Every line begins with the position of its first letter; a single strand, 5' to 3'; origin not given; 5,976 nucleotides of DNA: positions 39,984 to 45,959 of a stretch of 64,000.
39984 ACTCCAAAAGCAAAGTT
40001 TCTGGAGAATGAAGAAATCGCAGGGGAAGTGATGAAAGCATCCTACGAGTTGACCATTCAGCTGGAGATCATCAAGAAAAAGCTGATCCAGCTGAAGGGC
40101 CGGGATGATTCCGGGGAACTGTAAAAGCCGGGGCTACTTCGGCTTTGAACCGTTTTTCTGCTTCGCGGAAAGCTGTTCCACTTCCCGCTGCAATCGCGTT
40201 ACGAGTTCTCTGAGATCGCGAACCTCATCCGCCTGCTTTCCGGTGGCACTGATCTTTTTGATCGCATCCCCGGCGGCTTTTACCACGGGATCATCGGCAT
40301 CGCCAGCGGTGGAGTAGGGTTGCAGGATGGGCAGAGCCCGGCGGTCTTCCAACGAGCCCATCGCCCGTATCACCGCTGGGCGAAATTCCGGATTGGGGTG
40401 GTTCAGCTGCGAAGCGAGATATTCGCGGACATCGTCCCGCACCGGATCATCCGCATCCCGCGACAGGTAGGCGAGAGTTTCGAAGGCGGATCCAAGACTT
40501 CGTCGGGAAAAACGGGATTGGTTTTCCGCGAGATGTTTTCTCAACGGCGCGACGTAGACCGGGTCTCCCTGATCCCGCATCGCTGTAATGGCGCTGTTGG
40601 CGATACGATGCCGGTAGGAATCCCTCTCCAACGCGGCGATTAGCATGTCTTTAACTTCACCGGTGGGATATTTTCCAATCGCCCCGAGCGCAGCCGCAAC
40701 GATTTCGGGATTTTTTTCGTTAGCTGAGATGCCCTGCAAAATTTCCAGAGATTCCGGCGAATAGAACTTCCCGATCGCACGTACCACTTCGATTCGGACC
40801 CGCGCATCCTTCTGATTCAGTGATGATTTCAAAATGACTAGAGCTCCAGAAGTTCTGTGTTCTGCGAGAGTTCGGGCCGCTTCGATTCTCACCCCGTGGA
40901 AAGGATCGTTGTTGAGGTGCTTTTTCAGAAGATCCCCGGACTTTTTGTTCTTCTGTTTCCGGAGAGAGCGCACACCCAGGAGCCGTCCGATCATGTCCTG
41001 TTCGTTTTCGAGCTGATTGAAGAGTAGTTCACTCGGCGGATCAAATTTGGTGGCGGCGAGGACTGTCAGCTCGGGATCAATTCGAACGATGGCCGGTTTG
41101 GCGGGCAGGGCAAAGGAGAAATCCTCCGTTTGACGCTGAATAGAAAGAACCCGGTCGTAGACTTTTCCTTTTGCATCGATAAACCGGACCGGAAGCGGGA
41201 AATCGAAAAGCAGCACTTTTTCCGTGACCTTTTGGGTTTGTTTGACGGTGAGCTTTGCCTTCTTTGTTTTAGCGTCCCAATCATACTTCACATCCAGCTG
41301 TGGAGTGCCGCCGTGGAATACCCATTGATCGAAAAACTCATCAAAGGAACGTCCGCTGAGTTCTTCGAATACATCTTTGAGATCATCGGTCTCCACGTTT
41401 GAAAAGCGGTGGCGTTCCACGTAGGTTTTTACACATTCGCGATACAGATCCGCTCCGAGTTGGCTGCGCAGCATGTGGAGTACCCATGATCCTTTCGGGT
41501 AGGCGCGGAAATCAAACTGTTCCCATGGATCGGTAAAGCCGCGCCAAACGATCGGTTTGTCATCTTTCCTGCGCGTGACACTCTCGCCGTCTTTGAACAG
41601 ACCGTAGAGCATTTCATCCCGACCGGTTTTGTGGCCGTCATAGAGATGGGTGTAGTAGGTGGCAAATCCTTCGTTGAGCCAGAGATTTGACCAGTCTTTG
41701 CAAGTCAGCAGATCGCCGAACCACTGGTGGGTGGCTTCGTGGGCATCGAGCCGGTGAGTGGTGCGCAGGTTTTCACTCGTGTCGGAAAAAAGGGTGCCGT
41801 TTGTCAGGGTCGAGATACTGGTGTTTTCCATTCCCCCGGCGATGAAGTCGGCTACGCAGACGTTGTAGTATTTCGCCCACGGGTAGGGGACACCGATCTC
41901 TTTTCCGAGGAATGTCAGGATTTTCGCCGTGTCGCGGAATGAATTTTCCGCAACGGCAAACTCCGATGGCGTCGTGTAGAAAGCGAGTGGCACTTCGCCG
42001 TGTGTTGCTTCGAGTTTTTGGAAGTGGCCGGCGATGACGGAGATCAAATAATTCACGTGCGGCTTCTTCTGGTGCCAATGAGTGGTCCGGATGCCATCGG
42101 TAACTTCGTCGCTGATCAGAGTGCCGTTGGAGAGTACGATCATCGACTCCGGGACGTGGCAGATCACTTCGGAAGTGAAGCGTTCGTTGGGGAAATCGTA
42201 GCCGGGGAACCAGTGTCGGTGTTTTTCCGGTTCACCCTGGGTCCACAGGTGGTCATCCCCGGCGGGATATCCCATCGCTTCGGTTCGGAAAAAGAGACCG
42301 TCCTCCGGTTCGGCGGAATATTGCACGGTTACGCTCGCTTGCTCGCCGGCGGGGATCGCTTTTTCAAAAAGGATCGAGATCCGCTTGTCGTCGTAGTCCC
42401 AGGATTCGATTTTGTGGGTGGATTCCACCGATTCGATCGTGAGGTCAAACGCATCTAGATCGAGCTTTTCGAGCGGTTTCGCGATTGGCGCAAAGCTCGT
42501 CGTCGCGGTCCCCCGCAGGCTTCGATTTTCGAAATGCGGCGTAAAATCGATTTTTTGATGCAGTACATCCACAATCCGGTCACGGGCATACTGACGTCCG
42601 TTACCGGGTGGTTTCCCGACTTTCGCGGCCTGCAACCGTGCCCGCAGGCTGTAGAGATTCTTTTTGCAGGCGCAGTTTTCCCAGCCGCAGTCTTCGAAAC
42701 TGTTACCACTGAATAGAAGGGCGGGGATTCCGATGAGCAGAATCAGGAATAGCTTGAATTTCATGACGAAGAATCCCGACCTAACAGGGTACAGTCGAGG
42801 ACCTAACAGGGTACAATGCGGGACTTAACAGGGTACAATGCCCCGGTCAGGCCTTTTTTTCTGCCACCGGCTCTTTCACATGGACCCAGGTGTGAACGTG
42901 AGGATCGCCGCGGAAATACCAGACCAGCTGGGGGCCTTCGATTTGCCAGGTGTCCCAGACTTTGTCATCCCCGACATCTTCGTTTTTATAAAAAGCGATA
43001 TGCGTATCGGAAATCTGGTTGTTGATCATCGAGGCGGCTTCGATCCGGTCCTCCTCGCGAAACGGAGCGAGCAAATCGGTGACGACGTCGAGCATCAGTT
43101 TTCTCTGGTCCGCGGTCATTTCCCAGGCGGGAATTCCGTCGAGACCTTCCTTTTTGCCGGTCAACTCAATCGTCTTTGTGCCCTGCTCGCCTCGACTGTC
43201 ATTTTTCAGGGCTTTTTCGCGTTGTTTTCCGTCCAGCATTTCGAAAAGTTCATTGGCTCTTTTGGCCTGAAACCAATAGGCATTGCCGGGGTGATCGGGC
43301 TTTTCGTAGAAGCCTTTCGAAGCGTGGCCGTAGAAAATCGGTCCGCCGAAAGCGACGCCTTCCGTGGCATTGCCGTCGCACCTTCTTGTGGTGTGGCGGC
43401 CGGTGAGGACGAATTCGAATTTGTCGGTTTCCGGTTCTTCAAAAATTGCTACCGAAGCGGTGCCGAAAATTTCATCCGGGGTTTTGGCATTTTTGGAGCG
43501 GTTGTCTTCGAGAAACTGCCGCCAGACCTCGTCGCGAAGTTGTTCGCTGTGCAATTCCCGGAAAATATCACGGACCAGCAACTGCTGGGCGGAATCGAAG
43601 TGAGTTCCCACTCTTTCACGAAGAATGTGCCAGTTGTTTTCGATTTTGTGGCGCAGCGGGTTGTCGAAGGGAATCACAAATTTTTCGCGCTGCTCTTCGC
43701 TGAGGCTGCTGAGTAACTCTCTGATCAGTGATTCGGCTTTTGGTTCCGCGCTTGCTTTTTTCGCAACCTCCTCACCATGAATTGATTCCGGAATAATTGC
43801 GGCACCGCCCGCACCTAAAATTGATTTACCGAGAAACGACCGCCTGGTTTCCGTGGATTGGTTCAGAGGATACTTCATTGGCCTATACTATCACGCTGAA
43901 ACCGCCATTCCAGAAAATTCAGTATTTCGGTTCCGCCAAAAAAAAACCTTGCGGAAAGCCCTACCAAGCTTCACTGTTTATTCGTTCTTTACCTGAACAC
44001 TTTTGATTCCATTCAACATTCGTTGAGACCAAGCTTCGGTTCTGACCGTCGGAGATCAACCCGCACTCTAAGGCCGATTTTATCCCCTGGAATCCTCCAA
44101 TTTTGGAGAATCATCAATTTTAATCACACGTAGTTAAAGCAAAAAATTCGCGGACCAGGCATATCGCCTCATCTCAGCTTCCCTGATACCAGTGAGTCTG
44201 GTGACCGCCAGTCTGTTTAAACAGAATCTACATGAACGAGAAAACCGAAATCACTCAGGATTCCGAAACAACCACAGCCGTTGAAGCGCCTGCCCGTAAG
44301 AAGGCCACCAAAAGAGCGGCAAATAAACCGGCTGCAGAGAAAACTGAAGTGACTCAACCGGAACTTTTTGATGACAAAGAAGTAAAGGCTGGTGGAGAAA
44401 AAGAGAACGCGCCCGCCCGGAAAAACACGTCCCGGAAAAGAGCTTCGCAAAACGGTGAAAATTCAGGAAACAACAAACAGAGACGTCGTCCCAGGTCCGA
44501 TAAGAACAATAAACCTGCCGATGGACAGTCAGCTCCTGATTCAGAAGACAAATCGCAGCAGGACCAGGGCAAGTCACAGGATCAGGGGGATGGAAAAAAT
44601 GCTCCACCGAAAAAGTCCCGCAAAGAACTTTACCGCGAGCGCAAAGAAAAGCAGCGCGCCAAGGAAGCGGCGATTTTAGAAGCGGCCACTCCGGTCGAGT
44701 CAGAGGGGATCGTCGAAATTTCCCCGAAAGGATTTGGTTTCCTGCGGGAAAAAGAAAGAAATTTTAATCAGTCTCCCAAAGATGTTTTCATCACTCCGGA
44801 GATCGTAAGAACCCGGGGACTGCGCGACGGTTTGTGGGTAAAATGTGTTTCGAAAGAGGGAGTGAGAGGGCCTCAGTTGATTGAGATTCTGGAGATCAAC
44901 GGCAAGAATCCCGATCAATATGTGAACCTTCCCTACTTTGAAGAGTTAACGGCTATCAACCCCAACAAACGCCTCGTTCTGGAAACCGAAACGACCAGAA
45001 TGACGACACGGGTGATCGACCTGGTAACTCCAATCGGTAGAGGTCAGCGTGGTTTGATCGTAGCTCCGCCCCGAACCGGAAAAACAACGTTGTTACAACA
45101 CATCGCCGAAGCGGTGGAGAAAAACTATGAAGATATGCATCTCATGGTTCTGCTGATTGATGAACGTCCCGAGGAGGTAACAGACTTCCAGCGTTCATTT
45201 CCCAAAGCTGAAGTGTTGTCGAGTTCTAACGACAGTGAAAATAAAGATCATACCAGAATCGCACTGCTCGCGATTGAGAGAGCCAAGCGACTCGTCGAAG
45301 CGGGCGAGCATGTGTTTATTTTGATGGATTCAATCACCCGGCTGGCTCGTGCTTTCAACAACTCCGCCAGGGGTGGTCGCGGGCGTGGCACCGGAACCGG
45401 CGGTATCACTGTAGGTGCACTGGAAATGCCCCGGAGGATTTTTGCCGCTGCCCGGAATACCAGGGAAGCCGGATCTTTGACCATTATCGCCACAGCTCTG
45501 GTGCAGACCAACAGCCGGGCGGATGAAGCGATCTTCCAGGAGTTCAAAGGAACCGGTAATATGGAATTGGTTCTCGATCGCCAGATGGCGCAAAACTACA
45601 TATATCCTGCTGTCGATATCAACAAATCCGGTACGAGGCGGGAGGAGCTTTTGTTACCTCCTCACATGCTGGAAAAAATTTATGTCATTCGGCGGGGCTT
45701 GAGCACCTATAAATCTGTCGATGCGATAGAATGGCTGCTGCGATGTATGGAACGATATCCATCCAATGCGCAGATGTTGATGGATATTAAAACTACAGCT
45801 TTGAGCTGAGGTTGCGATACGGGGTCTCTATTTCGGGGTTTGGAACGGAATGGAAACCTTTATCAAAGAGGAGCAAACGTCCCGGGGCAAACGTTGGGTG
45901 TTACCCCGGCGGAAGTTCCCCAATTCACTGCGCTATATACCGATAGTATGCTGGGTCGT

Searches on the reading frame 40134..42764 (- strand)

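Call 21: search_protein_families(library=pfam, proteins=[window:40134-42764:-], max_evalue=0.00001)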
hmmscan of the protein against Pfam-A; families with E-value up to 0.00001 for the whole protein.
window:40134-42764:- (876 aa): 5 families
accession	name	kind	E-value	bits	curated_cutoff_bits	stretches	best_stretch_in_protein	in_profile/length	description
PF01433.26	Peptidase_M1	-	2.1e-45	155.4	27.7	1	278-481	5-218/218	Peptidase family M1 domain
PF13646.12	HEAT_2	-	2.7e-31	108.1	27.7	3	612-692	3-83/88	HEAT repeats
PF17900.6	Peptidase_M1_N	-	6.3e-16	59.4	25.8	1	69-240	4-186/186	Peptidase M1 N-terminal domain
PF03130.22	HEAT_PBS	-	8.8e-10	38.5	20.9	0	656-677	1-22/27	PBS lyase HEAT-like repeat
PF11940.14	DUF3458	-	5.2e-08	33.6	28.6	1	486-557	1-77/95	Domain of unknown function (DUF3458) Ig-like fold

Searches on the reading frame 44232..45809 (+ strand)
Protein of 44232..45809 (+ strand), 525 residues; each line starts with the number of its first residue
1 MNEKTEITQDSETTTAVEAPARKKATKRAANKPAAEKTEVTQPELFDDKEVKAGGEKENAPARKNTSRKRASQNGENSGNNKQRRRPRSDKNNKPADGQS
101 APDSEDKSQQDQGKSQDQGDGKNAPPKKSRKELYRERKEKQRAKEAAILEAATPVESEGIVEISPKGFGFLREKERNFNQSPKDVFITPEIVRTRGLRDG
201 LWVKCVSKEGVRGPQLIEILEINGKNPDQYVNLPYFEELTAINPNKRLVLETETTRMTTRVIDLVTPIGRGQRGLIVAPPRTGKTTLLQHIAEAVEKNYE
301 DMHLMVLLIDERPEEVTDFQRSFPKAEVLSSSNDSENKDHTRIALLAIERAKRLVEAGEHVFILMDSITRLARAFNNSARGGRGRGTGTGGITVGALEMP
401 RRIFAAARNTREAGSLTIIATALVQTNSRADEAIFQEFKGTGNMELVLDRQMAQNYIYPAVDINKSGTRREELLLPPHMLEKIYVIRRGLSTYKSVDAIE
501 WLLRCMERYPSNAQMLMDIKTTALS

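Call 21: search_protein_families(library=pfam, proteins=[window:44232-45809:+], max_evalue=0.00001)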
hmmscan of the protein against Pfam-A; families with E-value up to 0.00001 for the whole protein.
window:44232-45809:+ (525 aa): 2 families
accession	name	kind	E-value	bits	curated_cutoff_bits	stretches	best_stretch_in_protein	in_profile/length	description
PF00006.31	ATP-synt_ab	-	3e-28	99.4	29.5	1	259-466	2-211/213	ATP synthase alpha/beta family, nucleotide-binding domain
PF07497.18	Rho_RNA_bind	-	2.3e-13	50.2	27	1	158-228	2-73/73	Rho termination factor, RNA-binding domain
